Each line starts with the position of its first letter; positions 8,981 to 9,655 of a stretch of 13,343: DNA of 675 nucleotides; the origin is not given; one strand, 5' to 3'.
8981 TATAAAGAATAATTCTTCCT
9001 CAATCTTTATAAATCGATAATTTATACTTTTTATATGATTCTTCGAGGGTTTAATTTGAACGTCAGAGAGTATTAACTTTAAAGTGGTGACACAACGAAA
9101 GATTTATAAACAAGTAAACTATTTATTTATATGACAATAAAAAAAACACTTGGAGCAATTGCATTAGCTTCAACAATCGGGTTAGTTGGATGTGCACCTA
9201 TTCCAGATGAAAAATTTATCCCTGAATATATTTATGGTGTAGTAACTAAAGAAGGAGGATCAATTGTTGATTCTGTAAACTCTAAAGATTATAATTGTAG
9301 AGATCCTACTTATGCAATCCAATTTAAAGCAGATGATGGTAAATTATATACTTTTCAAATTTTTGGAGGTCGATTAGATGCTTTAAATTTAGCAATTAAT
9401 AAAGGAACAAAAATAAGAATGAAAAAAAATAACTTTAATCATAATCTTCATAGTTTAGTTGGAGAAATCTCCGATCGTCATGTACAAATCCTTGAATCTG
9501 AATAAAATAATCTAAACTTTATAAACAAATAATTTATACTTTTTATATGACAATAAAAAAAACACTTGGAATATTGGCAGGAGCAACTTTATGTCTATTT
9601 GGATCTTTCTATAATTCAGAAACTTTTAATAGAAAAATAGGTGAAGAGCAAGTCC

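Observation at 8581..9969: Tandem surface-protein genes built on one shared promoter + signal-peptide cassette with variable bodies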

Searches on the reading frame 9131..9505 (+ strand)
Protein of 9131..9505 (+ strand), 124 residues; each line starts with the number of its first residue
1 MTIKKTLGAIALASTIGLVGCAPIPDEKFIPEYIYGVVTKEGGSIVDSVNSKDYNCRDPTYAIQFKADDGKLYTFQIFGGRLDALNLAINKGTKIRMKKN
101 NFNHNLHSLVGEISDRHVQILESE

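Call 6: search_protein_families(library=pfam, proteins=[window:9131-9505:+], max_evalue=1)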
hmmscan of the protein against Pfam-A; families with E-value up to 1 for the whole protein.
window:9131-9505:+ (124 aa): 0 families

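Call 18: find_homologous_proteins(query=window:9131-9502:+, max_evalue=0.01)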
Query window:9131-9502:+ (124 aa): 7 proteins with E <= 0.01 among 12 candidates.
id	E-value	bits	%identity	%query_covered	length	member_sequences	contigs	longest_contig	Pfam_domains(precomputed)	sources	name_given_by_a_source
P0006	1.9e-76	272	100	100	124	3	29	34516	-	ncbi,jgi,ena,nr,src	ncbi:MAG TPA: hypothetical protein VJB35_04410 [Candidatus Nanoarchaeia archaeon]|nr:hypothetical pr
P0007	1.1e-68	247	91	100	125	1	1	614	-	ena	-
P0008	4.4e-63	229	86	100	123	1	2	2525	-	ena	-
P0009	1.6e-62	227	85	100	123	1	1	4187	-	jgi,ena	-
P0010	3.6e-55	203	77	100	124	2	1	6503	-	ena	-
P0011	2.6e-25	107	50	100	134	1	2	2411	-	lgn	-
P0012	1.0e-22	98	45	98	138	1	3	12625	-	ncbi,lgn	-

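Call 21: find_encoding_contigs(protein=P0006, flank=4000, max_places=10)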
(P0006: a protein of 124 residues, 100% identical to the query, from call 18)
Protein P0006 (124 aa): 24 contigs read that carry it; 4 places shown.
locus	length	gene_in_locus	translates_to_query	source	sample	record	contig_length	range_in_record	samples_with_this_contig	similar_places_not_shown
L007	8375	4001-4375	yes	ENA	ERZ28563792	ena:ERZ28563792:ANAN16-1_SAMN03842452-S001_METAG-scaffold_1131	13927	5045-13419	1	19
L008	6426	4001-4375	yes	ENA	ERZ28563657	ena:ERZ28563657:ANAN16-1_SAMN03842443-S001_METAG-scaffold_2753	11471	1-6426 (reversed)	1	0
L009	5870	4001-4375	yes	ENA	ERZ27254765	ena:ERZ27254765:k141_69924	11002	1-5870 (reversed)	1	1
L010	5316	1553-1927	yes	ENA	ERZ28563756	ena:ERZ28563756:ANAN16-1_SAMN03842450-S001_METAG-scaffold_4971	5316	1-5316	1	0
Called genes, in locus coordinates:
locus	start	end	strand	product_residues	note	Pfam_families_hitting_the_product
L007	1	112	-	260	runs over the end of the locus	-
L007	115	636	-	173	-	-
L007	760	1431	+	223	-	-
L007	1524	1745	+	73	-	-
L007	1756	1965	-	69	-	PF00833:Ribosomal_S17e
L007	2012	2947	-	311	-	-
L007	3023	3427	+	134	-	-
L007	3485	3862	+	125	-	-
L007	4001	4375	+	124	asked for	-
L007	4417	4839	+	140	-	-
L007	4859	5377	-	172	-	PF02778:tRNA_int_endo_N, PF01974:tRNA_int_endo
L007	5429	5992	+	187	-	PF06821:Ser_hydrolase, PF12146:Hydrolase_4 (weak), PF00561:Abhydrolase_1 (weak)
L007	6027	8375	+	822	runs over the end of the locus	PF00133:tRNA-synt_1, PF01406:tRNA-synt_1e (faint), PF09334:tRNA-synt_1g, PF13603:tRNA-synt_1_2, PF00133:tRNA-synt_1, PF09334:tRNA-synt_1g (weak), PF08264:Anticodon_1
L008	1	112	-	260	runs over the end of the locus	-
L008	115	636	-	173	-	-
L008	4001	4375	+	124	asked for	-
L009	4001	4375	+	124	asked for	-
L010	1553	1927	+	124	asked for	-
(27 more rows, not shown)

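Call 24: find_encoding_contigs(protein=P0012, flank=5000, max_places=4)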
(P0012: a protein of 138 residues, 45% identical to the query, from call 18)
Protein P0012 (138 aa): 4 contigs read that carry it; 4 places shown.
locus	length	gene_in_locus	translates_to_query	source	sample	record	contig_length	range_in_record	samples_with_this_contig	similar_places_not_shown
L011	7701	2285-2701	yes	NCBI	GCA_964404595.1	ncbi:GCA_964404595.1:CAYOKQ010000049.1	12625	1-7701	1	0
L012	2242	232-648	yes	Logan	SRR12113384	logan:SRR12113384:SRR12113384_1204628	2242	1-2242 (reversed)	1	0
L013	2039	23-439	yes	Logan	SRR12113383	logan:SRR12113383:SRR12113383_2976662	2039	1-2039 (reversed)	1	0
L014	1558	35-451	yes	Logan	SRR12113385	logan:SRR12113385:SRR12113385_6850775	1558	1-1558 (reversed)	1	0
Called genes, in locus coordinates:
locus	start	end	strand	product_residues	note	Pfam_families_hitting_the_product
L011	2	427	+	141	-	?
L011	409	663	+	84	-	PF03683:UPF0175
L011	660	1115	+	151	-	PF09183:DUF1947, PF26292:PUA_elF2D, PF01472:PUA, PF03657:UPF0113 (weak)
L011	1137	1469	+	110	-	PF02643:DUF192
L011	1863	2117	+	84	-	-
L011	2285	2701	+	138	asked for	-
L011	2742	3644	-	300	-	PF00069:Pkinase, PF07714:PK_Tyr_Ser-Thr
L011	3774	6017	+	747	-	PF01751:Toprim, PF01131:Topoisom_bac, PF01396:Zn_ribbon_Top1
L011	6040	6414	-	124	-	-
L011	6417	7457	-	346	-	-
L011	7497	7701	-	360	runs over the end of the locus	-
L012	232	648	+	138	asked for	-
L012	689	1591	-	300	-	PF00069:Pkinase, PF07714:PK_Tyr_Ser-Thr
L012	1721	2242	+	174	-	?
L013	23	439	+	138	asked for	-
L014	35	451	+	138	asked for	-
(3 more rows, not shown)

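Call 25: find_encoding_contigs(protein=P0010, flank=5000, max_places=4)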
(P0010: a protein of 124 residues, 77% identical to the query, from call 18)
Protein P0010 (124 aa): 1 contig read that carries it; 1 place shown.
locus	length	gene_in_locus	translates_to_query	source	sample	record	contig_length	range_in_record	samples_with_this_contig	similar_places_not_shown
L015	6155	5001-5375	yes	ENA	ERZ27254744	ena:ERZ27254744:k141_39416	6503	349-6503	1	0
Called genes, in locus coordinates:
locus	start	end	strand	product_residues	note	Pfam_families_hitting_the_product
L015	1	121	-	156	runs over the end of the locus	?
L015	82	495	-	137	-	-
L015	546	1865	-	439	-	PF25023:TEN_YD-shell, PF05593:RHS_repeat (weak)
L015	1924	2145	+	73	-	-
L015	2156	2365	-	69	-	PF00833:Ribosomal_S17e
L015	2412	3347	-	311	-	-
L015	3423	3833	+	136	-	-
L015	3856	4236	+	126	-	-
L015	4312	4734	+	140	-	-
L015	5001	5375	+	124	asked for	-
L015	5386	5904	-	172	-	PF02778:tRNA_int_endo_N, PF01974:tRNA_int_endo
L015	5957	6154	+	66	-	?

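Call 26: find_encoding_contigs(protein=P0009, flank=5000, max_places=4)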
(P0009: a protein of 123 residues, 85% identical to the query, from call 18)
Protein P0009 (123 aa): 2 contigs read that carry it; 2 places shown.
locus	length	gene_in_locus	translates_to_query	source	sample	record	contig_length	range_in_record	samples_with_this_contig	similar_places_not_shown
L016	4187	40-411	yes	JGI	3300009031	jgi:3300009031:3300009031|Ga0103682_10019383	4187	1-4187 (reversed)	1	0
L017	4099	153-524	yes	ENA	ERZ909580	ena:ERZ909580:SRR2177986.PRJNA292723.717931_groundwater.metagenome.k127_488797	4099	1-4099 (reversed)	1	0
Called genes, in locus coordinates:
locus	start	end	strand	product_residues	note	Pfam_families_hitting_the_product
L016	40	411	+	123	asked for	-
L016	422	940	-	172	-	PF02778:tRNA_int_endo_N, PF01974:tRNA_int_endo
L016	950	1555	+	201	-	PF06821:Ser_hydrolase, PF00561:Abhydrolase_1 (weak), PF12146:Hydrolase_4 (weak)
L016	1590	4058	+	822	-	PF00133:tRNA-synt_1, PF01406:tRNA-synt_1e (faint), PF09334:tRNA-synt_1g, PF13603:tRNA-synt_1_2, PF00133:tRNA-synt_1, PF09334:tRNA-synt_1g (weak), PF08264:Anticodon_1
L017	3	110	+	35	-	?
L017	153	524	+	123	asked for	-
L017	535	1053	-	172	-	PF02778:tRNA_int_endo_N, PF01974:tRNA_int_endo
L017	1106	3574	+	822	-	PF00133:tRNA-synt_1, PF01406:tRNA-synt_1e (faint), PF09334:tRNA-synt_1g, PF13603:tRNA-synt_1_2, PF00133:tRNA-synt_1, PF09334:tRNA-synt_1g (weak), PF08264:Anticodon_1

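Call 40: predict_structure(alignment_id=A3)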
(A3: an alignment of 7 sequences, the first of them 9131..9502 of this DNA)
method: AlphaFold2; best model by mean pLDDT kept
length: 124 residues; sequences in the alignment: 7
mean_pLDDT: 66.1   pTM: 0.57
mean pLDDT of the five models: 66.1, 46.9, 36.9, 34.4, 32.3
residues with pLDDT >= 90: 7; 70-90: 56; 50-70: 22; < 50: 39
segments of 3 or more residues with pLDDT < 50: 1-27, 47-57
pLDDT, mean of each block of 10 residues (from residue 1): 35 36 47 87 57 49 86 81 64 88 81 82 63
secondary structure, 60 per line:
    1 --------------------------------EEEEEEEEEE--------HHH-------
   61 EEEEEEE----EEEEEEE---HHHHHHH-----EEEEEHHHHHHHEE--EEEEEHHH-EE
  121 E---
elements in order: E33-42 E61-67 E72-78 H82-88 E94-98 H99-105 E110-114 E119-121

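Call 46: fold_search(model_id=the predicted structure, library=pdb)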
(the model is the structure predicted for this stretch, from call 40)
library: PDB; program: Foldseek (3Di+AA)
matches with E <= 10: 779; with E <= 0.001: 0
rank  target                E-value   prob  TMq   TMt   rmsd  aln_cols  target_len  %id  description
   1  3i4o_A                2.8e-03  1.00  0.40  0.66   3.6        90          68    9  Crystal Structure of Translation Initiation Factor 1 from Mycobacterium tuberculosis (released 2010-02-23)
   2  4ql5_B                4.3e-03  1.00  0.41  0.70   3.5        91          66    9  Crystal structure of translation initiation factor IF-1 from Streptococcus pneumoniae TIGR4 (released 2014-07-02)
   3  3k80_C                5.5e-03  0.98  0.40  0.46   6.3       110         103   13  Structure of essential protein from Trypanosoma brucei (released 2010-11-17)
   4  9h9h_X                5.8e-03  1.00  0.38  0.61   4.0        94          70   12  Complex 1 30S-IF1-IF2-IF3-GE81112 (released 2025-08-06)
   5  4ql5_A                6.2e-03  1.00  0.40  0.65   4.0        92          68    9  Crystal structure of translation initiation factor IF-1 from Streptococcus pneumoniae TIGR4 (released 2014-07-02)
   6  3i4o_B                7.0e-03  1.00  0.40  0.67   3.5        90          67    9  Crystal Structure of Translation Initiation Factor 1 from Mycobacterium tuberculosis (released 2010-02-23)
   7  9c9y_B                9.5e-03  0.99  0.42  0.33   6.7        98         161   11  Human TOP3B-TDRD3 core complex in DNA pre-cleavage state (released 2024-07-17)
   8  8ekc_l                1.0e-02  0.99  0.32  0.33  11.4        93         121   13  Escherichia coli 70S ribosome bound to thermorubin, deacylated P-site tRNAfMet and aminoacylated A-site Phe-tRNA (released 2022-12-07)
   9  9fco_I                1.1e-02  0.99  0.34  0.54   5.5        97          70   14  Structure of E. coli 30S-IF1-IF3-mRNA-Kasugamycin complex (released 2025-03-19)
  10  6vu3_R                1.2e-02  0.99  0.37  0.38  10.0       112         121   12  Cryo-EM structure of Escherichia coli transcription-translation complex A (TTC-A) containing mRNA with a 12 nt long sp (released 2020-09-02)
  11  3k80_D                1.2e-02  0.98  0.43  0.51   6.5       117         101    9  Structure of essential protein from Trypanosoma brucei (released 2010-11-17)
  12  3u4v_A                1.3e-02  1.00  0.41  0.44   5.1        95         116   12  Crystal Structure of the Tetrahymena telomerase processivity factor Teb1 OB-A (released 2011-12-28)
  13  4dni                  1.5e-02  0.97  0.44  0.24  14.4       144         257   12  Structure of Editosome protein (released 2012-12-26)
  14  4mno                  1.5e-02  0.99  0.37  0.47   4.6       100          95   15  Crystal structure of aIF1A from Pyrococcus abyssi (released 2014-09-17)
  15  2n8n_MODEL_1_A        1.5e-02  0.99  0.35  0.54   4.9        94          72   12  Solution structure of translation initiation factor (released 2016-10-26)
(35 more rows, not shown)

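Call 59: search_protein_families(library=ncbifam, proteins=[window:9131-9505:+], max_evalue=1)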
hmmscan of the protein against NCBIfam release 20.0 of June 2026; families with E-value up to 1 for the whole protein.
window:9131-9505:+ (124 aa): 1 family
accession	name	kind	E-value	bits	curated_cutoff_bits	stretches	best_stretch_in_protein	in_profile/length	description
NF058633.1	StatPhSurvSpsC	equivalog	0.046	13.3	280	1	23-46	140-163/223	stationary phase survival protein SpsC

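Call 65: find_encoding_contigs(protein=P0008, flank=3000, max_places=4)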
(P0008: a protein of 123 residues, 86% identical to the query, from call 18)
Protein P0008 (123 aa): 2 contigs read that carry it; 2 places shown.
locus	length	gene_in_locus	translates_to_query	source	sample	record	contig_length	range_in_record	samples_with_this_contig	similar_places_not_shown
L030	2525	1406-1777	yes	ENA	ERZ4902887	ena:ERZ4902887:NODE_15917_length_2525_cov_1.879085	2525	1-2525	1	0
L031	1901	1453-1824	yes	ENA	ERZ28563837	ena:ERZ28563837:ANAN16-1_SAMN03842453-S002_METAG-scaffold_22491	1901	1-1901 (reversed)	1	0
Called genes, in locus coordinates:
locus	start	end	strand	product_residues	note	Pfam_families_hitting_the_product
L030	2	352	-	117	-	?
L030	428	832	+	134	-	-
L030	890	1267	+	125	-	-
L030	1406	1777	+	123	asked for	-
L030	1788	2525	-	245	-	?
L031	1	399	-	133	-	?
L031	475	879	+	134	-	-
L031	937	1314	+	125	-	-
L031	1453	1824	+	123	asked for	-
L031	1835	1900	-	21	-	?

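Call 66: find_encoding_contigs(protein=P0007, flank=3000, max_places=4)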
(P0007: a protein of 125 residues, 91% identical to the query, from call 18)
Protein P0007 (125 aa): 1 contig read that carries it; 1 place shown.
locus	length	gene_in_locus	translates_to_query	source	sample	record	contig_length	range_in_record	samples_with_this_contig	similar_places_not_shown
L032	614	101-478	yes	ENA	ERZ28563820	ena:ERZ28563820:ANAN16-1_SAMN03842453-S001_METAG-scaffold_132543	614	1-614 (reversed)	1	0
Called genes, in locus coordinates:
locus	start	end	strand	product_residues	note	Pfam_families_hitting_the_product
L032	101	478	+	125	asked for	-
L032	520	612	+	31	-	?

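Call 90: find_encoding_contigs(protein=P0011, flank=4000, max_places=4)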
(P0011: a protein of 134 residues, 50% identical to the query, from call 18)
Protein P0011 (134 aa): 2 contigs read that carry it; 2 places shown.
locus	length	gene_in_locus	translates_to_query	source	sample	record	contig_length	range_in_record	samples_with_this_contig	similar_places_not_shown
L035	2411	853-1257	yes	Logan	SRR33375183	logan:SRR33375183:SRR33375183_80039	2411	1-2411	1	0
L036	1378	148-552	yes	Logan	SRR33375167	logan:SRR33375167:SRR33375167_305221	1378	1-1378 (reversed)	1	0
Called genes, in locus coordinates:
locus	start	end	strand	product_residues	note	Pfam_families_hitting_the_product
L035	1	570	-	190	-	?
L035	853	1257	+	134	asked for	-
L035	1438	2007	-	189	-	-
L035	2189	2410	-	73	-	?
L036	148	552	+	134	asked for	-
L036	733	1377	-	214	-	?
